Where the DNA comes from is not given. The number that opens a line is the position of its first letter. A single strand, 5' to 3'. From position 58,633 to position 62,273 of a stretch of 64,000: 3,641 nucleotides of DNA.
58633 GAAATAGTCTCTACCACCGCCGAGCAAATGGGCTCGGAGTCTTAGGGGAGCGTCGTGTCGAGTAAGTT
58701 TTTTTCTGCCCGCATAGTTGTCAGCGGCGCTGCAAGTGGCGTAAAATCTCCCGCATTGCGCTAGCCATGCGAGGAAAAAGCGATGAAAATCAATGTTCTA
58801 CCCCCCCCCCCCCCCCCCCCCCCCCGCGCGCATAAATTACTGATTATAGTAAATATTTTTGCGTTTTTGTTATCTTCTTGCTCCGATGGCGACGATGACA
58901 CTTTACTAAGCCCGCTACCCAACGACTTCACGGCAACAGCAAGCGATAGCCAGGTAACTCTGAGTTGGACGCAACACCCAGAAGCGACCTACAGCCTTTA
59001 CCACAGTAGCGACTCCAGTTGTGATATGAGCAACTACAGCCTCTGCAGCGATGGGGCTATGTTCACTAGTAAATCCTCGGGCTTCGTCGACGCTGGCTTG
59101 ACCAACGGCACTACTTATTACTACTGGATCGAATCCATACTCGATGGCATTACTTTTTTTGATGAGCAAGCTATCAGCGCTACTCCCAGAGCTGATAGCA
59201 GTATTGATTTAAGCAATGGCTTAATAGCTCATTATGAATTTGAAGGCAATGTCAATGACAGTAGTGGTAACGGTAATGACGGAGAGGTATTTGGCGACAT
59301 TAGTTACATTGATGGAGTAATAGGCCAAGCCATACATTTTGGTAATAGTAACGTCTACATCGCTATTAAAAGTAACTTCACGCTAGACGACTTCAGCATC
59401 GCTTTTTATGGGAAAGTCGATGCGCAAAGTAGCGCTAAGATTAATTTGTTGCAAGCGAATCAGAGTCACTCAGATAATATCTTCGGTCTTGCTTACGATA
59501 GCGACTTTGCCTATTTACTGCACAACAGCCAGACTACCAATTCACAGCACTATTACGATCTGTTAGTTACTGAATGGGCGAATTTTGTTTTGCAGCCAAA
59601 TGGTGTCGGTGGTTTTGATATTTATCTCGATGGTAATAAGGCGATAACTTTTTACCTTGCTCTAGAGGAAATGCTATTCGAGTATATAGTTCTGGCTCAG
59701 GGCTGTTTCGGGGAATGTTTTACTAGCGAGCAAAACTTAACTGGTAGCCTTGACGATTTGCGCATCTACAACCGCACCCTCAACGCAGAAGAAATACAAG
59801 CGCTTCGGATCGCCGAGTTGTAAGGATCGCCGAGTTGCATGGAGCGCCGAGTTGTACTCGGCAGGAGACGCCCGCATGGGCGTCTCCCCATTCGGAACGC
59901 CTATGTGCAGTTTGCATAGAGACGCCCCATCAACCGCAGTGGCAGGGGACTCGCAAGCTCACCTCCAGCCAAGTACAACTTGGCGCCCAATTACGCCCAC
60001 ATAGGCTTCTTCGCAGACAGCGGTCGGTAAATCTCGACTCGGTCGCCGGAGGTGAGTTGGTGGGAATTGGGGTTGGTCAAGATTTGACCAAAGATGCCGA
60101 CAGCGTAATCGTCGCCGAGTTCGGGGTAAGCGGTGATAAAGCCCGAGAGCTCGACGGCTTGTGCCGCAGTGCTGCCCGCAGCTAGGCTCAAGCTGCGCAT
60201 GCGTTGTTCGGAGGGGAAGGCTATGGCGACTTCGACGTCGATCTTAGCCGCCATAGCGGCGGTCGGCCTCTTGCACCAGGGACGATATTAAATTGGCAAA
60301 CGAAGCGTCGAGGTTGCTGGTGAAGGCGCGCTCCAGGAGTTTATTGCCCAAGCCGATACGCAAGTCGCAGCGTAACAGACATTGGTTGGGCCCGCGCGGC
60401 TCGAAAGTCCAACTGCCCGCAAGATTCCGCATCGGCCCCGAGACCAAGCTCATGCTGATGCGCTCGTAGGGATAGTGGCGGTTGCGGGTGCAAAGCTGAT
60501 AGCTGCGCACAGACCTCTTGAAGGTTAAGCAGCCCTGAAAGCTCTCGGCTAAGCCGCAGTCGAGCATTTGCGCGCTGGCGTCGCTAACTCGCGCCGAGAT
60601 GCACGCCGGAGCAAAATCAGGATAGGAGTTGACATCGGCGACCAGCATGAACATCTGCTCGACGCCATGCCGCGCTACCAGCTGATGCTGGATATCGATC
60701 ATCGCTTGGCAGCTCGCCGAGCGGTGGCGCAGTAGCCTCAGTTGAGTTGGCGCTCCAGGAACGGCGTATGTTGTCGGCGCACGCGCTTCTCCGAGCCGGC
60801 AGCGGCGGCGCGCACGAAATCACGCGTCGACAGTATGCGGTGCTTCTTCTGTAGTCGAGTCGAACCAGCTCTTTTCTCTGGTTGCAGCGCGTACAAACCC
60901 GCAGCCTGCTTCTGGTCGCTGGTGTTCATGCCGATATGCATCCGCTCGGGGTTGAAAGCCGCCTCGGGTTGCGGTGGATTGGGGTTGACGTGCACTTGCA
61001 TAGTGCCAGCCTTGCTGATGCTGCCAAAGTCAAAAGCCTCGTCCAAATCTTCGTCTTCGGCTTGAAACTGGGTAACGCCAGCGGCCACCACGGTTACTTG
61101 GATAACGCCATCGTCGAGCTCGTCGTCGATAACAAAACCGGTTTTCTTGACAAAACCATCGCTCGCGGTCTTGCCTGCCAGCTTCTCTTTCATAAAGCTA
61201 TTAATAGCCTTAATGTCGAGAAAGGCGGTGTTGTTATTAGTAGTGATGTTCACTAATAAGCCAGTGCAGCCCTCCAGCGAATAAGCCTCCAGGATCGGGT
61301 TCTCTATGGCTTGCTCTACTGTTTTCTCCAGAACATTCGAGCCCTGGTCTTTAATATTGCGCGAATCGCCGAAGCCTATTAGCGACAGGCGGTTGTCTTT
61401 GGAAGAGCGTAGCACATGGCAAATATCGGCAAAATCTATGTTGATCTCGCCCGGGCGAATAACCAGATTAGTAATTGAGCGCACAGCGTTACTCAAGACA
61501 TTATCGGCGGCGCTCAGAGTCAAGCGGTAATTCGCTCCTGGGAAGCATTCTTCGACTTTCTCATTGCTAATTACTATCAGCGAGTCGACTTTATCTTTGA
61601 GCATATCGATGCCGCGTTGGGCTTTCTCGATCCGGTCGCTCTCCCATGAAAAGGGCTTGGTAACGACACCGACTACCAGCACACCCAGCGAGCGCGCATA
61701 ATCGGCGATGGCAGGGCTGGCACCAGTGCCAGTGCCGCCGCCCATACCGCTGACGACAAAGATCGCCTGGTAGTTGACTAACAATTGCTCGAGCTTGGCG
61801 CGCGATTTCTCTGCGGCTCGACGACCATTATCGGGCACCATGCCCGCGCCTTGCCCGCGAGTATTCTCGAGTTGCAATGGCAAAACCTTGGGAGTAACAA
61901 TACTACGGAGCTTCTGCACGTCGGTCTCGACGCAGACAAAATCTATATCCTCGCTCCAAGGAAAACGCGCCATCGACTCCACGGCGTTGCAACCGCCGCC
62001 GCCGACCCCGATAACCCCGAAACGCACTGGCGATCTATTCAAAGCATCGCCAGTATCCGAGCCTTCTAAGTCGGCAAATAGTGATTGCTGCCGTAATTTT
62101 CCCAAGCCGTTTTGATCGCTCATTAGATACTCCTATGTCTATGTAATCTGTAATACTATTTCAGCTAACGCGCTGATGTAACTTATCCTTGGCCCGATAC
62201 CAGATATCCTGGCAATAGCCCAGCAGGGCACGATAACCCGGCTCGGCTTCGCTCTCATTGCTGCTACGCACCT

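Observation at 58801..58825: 25-nt poly-C tract in-frame within the signal peptide of a lipoprotein gene: candidate slipped-strand phase-variation switch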

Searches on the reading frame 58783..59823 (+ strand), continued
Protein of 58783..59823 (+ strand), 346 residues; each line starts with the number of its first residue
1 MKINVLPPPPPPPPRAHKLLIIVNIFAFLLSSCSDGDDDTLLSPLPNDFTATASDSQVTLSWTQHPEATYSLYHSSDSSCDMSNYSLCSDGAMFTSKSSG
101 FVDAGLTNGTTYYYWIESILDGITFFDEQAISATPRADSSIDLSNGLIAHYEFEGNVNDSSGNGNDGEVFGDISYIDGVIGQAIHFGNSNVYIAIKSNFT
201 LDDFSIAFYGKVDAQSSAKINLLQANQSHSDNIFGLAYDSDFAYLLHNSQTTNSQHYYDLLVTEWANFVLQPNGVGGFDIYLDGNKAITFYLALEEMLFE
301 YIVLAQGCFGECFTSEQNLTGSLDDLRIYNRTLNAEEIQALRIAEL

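Call 19: find_encoding_contigs(protein=P0119, flank=3000, max_places=3)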
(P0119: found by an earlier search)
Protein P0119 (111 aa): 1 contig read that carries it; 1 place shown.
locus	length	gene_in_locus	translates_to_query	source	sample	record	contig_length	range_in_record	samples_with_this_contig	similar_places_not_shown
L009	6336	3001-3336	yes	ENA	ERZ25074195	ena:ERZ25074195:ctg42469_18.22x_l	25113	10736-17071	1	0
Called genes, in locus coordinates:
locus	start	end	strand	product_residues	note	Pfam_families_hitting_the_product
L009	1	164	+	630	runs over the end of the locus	PF23357:DUF7088, PF09822:ABC_transp_aux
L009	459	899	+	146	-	PF00816:Histone_HNS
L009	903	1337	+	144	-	PF06155:GBBH-like_N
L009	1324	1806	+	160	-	PF02391:MoaE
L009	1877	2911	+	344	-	PF00154:RecA_N, PF08423:Rad51, PF06745:ATPase (faint), PF27531:MT3502_N (weak), PF01637:ATPase_2 (weak), PF21096:RecA_C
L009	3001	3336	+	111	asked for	-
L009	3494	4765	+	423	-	PF05598:DUF772, PF01609:DDE_Tnp_1, PF13751:DDE_Tnp_1_6 (weak)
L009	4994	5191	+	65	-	-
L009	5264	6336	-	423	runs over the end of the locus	PF01053:Cys_Met_Meta_PP, PF00155:Aminotran_1_2 (weak), PF01041:DegT_DnrJ_EryC1 (weak)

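Call 20: find_encoding_contigs(protein=P0120, flank=3000, max_places=3)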
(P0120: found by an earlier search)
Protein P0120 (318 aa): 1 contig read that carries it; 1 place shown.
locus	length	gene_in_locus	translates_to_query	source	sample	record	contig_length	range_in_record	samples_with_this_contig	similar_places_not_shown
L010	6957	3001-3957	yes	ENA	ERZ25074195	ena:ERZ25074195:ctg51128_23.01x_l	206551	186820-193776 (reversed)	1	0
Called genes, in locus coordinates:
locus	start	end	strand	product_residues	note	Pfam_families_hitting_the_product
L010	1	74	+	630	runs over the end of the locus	PF23357:DUF7088, PF09822:ABC_transp_aux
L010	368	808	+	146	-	PF00816:Histone_HNS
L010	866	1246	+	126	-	PF06155:GBBH-like_N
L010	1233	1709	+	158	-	PF02391:MoaE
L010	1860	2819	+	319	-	PF00154:RecA_N, PF08423:Rad51, PF06745:ATPase (faint), PF01637:ATPase_2 (weak), PF27531:MT3502_N (weak), PF21096:RecA_C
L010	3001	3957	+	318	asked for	PF07953:Toxin_R_bind_N (weak), PF13385:Laminin_G_3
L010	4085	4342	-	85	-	PF03658:Ub-RnfH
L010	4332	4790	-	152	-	PF03364:Polyketide_cyc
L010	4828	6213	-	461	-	PF00091:Tubulin, PF12327:FtsZ_C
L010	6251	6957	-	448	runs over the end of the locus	PF02491:SHS2_FTSA, PF06723:MreB_Mbl (weak), PF11104:PilM_2, PF14450:FtsA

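Call 21: find_encoding_contigs(protein=P0122, flank=3000, max_places=3)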
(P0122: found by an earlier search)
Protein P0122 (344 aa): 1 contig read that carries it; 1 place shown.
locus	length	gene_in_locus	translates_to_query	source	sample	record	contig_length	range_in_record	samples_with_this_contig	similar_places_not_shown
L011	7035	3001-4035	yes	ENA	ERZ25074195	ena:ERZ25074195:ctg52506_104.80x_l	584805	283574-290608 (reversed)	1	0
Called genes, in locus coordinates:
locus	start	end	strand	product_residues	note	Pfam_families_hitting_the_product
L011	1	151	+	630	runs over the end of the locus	PF23357:DUF7088, PF09822:ABC_transp_aux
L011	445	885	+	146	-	PF00816:Histone_HNS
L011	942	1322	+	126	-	PF06155:GBBH-like_N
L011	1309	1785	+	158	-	PF02391:MoaE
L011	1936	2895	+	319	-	PF00154:RecA_N, PF08423:Rad51, PF06745:ATPase (faint), PF01637:ATPase_2 (weak), PF27531:MT3502_N (weak), PF21096:RecA_C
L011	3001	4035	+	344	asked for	PF07953:Toxin_R_bind_N (weak), PF13385:Laminin_G_3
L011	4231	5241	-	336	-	PF01548:DEDD_Tnp_IS110, PF02371:Transposase_20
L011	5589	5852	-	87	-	PF03658:Ub-RnfH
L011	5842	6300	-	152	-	PF03364:Polyketide_cyc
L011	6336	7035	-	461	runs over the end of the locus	PF00091:Tubulin, PF12327:FtsZ_C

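Call 24: find_related_loci(query=P0111, collection=genome_contigs, flank=5000)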
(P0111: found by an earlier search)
Query P0111 (346 aa) in genome_contigs; peptide patterns used: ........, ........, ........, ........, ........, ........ (x = any residue, [..] = any of these).
106 stretches matched a pattern; 67 encode a relative of the query (tblastn E <= 1e-3); 67 distinct loci.
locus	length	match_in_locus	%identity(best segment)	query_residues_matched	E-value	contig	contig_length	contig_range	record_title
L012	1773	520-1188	35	127-341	7e-26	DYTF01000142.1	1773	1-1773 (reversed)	MAG TPA_asm: Sulfurovum sp. isolate SulCav_PC08_3_41_250 SulCav_PC08-3_58248_length_1773_cov_134.172293, whole genome sh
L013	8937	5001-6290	37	129-341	1e-25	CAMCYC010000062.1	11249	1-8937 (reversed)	MAG: Sulfurimonas crateris isolate MiH-14oct19-12 genome assembly, contig: MiH-14oct19-C12269, whole genome shotgun sequ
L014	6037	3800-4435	36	141-341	3e-25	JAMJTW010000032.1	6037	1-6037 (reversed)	MAG: Candidatus Thiovulum imperiosus isolate 1320229_bin10 NODE_770_length_6037_cov_1696.512919, whole genome shotgun se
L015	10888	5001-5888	29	39-341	7e-24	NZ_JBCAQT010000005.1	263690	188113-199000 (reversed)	Marinimicrobium sp. C2-29 Scaffold5_1, whole genome shotgun sequence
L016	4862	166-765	36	140-341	4e-21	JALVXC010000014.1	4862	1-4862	MAG: Campylobacteraceae bacterium isolate M10_metabat2_scaf2bin.064 M10_NODE_11957_length_4862_cov_35.598099, whole geno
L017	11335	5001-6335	34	124-341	9e-21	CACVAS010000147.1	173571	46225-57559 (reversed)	MAG: uncultured Sulfurovum sp. isolate HLG_WM_MAG_01 genome assembly, contig: NODE_7_length_173571_cov_44.451667, whole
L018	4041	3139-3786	34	146-341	4e-19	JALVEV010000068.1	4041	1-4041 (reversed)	MAG: Campylobacteraceae bacterium isolate 134-614_metabat2_scaf2bin.132_VB 134-614_scaffold_21235_c1, whole genome shotg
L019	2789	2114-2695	32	143-341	1e-18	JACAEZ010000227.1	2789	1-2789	MAG: Campylobacterales bacterium isolate L.E.EP.2 k119_3115364, whole genome shotgun sequence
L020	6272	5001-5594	35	142-341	4e-18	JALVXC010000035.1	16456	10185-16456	MAG: Campylobacteraceae bacterium isolate M10_metabat2_scaf2bin.064 M10_NODE_1582_length_16456_cov_27.419438, whole geno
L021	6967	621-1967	32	121-341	7e-18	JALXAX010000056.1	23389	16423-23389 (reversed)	MAG: Thiotrichaceae bacterium isolate T2_metabat2_scaf2bin.050 T2_NODE_1752_length_23389_cov_3.870862, whole genome shot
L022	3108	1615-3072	30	90-341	2e-17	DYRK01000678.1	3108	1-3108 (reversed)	MAG TPA_asm: Desulfatirhabdium butyrativorans isolate SulCav_GS10_10_47_57 SulCav_GS10_10_66186_length_3108_cov_33_95447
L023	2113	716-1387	31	141-341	8e-17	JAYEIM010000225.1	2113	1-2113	MAG: Campylobacterota bacterium isolate MAG191 MAG191_225, whole genome shotgun sequence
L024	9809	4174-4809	28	143-341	2e-16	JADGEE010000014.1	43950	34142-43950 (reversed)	MAG: Campylobacteraceae bacterium isolate BB28 NODE_746_length_43950_cov_7.491711, whole genome shotgun sequence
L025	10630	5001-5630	33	142-341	9e-16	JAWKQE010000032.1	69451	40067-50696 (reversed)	MAG: Candidatus Eisenbacteria bacterium isolate ABC2.84 ABC2.84.fa-32, whole genome shotgun sequence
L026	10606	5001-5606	32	143-341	2e-15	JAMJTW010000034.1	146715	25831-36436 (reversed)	MAG: Candidatus Thiovulum imperiosus isolate 1320229_bin10 NODE_7_length_146715_cov_1153.004310, whole genome shotgun se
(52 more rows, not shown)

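Call 25: find_encoding_contigs(protein=P0111, flank=10000, max_places=4)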
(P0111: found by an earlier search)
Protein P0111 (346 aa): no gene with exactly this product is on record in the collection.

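Call 34: find_related_loci(query=P0111, collection=metagenome_contigs, flank=3000)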
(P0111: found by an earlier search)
Query P0111 (346 aa) in metagenome_contigs; peptide patterns used: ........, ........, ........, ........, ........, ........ (x = any residue, [..] = any of these).
269 stretches matched a pattern; 136 encode a relative of the query (tblastn E <= 1e-3); the best 80 are kept; 80 distinct loci.
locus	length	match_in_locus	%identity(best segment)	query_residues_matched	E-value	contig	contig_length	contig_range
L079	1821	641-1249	34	143-341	2e-26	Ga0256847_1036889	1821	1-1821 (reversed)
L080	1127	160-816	33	132-341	1e-24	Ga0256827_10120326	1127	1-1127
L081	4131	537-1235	34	121-341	1e-23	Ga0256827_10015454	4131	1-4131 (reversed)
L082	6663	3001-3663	35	121-341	6e-23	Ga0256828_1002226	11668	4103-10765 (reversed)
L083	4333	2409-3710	35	141-341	4e-22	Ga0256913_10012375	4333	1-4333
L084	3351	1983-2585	32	141-341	1e-21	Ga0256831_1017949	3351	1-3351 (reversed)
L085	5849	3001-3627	32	138-341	2e-21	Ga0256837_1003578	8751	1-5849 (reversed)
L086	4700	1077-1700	33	143-341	6e-21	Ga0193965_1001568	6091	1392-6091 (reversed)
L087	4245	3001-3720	29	127-341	1e-20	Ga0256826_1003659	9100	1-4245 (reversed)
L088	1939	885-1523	30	143-341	2e-20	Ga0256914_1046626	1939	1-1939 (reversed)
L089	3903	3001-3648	34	146-341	3e-19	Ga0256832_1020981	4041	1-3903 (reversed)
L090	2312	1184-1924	31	124-345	7e-19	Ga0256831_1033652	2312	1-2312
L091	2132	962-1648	31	135-341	1e-18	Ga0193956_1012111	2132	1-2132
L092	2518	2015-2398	40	74-202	2e-18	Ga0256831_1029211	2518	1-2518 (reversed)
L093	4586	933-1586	31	143-341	2e-17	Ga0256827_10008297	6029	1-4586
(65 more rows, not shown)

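Call 47: predict_structure(alignment_id=A1)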
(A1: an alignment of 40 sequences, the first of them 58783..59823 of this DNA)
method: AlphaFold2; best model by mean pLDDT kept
length: 346 residues; sequences in the alignment: 40
mean_pLDDT: 77.3   pTM: 0.62
mean pLDDT of the five models: 77.3, 76.9, 72.6, 71.4, 70.3
residues with pLDDT >= 90: 120; 70-90: 115; 50-70: 72; < 50: 39
segments of 3 or more residues with pLDDT < 50: 1-4, 12-35, 250-253, 344-346
pLDDT, mean of each block of 10 residues (from residue 1): 51 46 46 51 91 91 94 95 89 87 91 96 93 83 89 91 86 86 82 74 85 68 69 68 65 55 82 86 86 65 62 58 91 89 59
secondary structure, 60 per line:
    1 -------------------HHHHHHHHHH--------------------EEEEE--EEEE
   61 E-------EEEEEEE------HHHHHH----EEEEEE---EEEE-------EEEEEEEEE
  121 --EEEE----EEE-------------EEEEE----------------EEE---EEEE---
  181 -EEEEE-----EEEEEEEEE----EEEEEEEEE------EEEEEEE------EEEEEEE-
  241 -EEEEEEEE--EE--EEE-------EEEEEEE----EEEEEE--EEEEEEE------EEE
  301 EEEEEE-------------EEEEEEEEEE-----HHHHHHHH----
elements in order: H20-29 E50-54 E57-61 E69-75 H82-87 E92-97 E101-104 E112-120 E123-126 E131-133 E147-151 E168-170 E174-177 E182-186 E192-200 E205-213 E220-226 E233-239 E242-249 E256-258 E266-272 E277-282 E285-291 E298-306 E320-329 H335-342

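Call 49: fold_search(model_id=the predicted structure, library=pdb)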
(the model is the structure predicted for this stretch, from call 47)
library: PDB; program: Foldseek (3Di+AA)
matches with E <= 10: 1833; with E <= 0.001: 328
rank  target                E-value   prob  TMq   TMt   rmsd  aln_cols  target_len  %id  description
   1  6hox                  6.4e-12  1.00  0.49  0.41   3.2       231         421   18  Crystal structure of the binding domain of Paraclostridial Mosquitocidal Protein 1 (released 2019-07-10)
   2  7ce2_A                3.6e-11  1.00  0.48  0.38   4.1       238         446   17  The Crystal structure of TeNT Hc complexed with neutralizing antibody (released 2021-04-07)
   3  7by5                  4.6e-11  1.00  0.50  0.14   3.4       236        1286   16  Tetanus neurotoxin mutant-(H233A/E234Q/H237A/Y375F) (released 2021-02-17)
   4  1af9                  6.0e-11  1.00  0.48  0.39   4.1       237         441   16  TETANUS NEUROTOXIN C FRAGMENT (released 1998-04-29)
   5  5ho2                  6.3e-11  1.00  0.46  0.21   9.1       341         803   16  Crystal structure of AbnA (open conformation), a GH43 extracellular arabinanase from Geobacillus stearothermophilus (released 2017-02-01)
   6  1a8d                  9.0e-11  1.00  0.48  0.38   4.7       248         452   16  TETANUS TOXIN C FRAGMENT (released 1998-10-14)
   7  3r4u_A                1.1e-10  1.00  0.49  0.41   3.5       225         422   14  Cell entry of botulinum neurotoxin type C is dependent upon interaction with two ganglioside molecules (released 2011-06-08)
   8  3r4s_A                1.2e-10  1.00  0.49  0.40   3.8       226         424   13  Cell entry of botulinum neurotoxin type C is dependent upon interaction with two ganglioside molecules (released 2011-06-08)
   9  5hp6                  1.8e-10  1.00  0.46  0.21  13.1       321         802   15  Structure of AbnA, a GH43 extracellular arabinanase from Geobacillus stearothermophilus (a new conformational state) (released 2017-02-01)
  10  3n7l                  2.0e-10  1.00  0.48  0.40   3.9       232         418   12  Crystal structure of botulinum neurotoxin serotype D/C VPI 5993 binding domain (released 2010-09-08)
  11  5lr0_B                2.4e-10  1.00  0.48  0.41   3.6       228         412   14  Binding domain of Botulinum Neurotoxin DC in complex with SialylT (released 2017-08-30)
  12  3pme                  2.9e-10  1.00  0.48  0.40   3.6       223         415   14  Crystal structure of the receptor binding domain of botulinum neurotoxin C/D mosaic serotype (released 2010-12-15)
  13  4fvv_A                2.9e-10  1.00  0.48  0.41   3.8       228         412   13  Crystal structure of HCR/D-Sa-GBL1/C (released 2012-10-24)
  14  5ho0                  2.9e-10  1.00  0.43  0.20   9.3       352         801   16  Crystal structure of AbnA (closed conformation), a GH43 extracellular arabinanase from Geobacillus stearothermophilus (released 2017-02-01)
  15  3hmy_A                3.4e-10  1.00  0.48  0.38   3.9       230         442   16  Crystal structure of HCR/T complexed with GT2 (released 2009-07-14)
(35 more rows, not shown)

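Call 58: search_protein_families(library=ncbifam, proteins=[window:58783-59823:+], max_evalue=0.1)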
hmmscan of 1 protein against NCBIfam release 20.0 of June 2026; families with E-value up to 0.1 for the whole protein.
window:58783-59823:+ (346 aa): 0 families

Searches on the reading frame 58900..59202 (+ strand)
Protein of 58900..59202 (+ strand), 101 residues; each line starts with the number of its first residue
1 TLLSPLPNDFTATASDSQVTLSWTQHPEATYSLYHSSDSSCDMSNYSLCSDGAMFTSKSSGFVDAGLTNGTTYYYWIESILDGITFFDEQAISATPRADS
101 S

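Call 57: search_protein_families(library=pfam, proteins=[window:58900-59202:+], max_evalue=10)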
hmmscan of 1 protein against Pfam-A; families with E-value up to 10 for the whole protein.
window:58900-59202:+ (101 aa): 3 families
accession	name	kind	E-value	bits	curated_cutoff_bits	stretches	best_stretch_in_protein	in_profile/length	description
PF00041.27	fn3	-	0.065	13.9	25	1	7-80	3-69/84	Fibronectin type III domain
PF24489.1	Ig_J_second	-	0.07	13.6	27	1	24-80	23-78/105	Tip attachment protein J second Ig-like domain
PF16656.11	Pur_ac_phosph_N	-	0.59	11.2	30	1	12-78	8-79/93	Purple acid Phosphatase, N-terminal domain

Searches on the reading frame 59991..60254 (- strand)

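Call 5: search_protein_families(library=pfam, proteins=[window:59991-60254:-], max_evalue=0.01)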
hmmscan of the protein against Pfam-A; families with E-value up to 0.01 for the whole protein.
window:59991-60254:- (87 aa): 1 family
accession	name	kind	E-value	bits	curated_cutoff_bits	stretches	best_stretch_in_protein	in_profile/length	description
PF03658.20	Ub-RnfH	-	3.3e-20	72.6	23.7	1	5-81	1-76/83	RnfH family Ubiquitin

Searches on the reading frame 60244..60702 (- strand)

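Call 5: search_protein_families(library=pfam, proteins=[window:60244-60702:-], max_evalue=0.01)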
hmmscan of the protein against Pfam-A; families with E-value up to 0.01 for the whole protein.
window:60244-60702:- (152 aa): 2 families
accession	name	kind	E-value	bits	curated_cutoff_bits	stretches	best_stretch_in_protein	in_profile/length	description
PF03364.25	Polyketide_cyc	-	6.2e-17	62.5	23.4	1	14-127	5-110/126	Polyketide cyclase / dehydrase and lipid transport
PF10604.15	Polyketide_cyc2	-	1.6e-05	25.7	27.4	1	12-139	12-138/142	Polyketide cyclase / dehydrase and lipid transport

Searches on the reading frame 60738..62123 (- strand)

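Call 5: search_protein_families(library=pfam, proteins=[window:60738-62123:-], max_evalue=0.01)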
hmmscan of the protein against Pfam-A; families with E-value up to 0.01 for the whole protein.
window:60738-62123:- (461 aa): 3 families
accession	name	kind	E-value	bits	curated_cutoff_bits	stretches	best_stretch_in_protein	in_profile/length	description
PF00091.31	Tubulin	-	9.3e-33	114.5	33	1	37-192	4-187/190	Tubulin/FtsZ family, GTPase domain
PF12327.13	FtsZ_C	-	7.7e-10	39.4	27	1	259-350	10-94/95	FtsZ family, C-terminal domain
PF13809.12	Tubulin_2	-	0.0001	22.2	27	0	116-145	159-188/356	Tubulin like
